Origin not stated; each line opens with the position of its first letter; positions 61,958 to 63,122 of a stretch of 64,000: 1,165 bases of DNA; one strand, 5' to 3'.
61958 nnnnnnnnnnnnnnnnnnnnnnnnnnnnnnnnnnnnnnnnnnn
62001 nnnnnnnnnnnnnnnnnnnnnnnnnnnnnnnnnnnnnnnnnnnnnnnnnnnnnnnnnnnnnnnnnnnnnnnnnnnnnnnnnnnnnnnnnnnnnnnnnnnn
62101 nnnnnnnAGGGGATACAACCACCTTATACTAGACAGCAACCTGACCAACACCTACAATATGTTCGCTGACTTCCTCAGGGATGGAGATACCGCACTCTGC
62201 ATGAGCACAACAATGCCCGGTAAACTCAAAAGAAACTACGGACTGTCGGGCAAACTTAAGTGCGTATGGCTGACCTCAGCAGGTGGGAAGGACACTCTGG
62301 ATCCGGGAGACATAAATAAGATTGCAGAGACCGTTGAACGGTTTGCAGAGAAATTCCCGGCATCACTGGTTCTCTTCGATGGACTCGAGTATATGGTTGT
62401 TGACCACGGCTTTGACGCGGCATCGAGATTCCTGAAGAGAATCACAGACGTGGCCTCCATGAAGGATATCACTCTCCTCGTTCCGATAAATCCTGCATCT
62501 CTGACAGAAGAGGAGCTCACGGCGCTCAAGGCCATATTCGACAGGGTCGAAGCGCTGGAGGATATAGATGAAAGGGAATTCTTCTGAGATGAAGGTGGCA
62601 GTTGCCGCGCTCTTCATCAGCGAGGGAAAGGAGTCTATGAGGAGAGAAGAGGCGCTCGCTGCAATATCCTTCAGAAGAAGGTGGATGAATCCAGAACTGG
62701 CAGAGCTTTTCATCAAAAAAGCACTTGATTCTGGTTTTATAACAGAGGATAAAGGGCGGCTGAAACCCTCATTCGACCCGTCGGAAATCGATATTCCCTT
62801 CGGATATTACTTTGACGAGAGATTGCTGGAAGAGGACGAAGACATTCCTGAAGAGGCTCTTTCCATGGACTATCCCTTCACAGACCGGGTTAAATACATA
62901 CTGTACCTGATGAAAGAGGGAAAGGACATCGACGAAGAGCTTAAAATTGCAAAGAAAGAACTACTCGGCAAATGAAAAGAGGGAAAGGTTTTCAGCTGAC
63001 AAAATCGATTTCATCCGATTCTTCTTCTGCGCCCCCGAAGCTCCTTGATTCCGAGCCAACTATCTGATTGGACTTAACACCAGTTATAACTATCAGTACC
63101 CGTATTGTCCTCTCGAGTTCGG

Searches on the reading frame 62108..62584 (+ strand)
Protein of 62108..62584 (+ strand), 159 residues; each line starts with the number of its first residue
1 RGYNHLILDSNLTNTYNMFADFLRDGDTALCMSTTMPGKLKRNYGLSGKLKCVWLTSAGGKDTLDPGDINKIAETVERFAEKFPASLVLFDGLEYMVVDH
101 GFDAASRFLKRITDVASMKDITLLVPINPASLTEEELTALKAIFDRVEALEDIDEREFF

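Call 44: find_homologous_proteins(query=window:62108-62584:+)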
Query window:62108-62584:+: 60 candidates shared short words with the query, none scored E <= 0.001.

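Call 82: predict_structure(protein=window:62108-62584:+)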
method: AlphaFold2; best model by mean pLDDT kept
length: 159 residues; sequences in the alignment: 1
mean_pLDDT: 53.8   pTM: 0.53
mean pLDDT of the five models: 53.8, 36.3, 35.5, 35.3, 32.8
residues with pLDDT >= 90: 0; 70-90: 39; 50-70: 44; < 50: 76
segments of 3 or more residues with pLDDT < 50: 1-63, 147-159
pLDDT, mean of each block of 10 residues (from residue 1): 32 39 33 32 39 44 55 70 64 71 80 72 66 77 56 30
secondary structure, 60 per line:
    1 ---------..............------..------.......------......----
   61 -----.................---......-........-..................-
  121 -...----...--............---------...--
elements in order: H10-23 H38-44 E51-56 H66-82 E86-91 H93-100 H102-119 E122-124 H134-145

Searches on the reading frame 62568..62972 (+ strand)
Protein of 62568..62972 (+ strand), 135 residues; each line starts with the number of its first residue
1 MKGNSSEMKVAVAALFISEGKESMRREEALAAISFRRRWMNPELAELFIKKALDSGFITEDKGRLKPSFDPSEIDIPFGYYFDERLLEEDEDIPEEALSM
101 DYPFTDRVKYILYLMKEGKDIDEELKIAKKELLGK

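Call 16: search_protein_families(library=pfam, proteins=[window:62568-62972:+], max_evalue=0.01)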
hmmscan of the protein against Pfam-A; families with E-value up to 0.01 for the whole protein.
window:62568-62972:+ (135 aa): 1 family
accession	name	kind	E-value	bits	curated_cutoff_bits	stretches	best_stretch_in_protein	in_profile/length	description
PF09999.14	DUF2240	-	5.3e-20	72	22.3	1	7-98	1-91/144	Uncharacterized protein conserved in archaea (DUF2240)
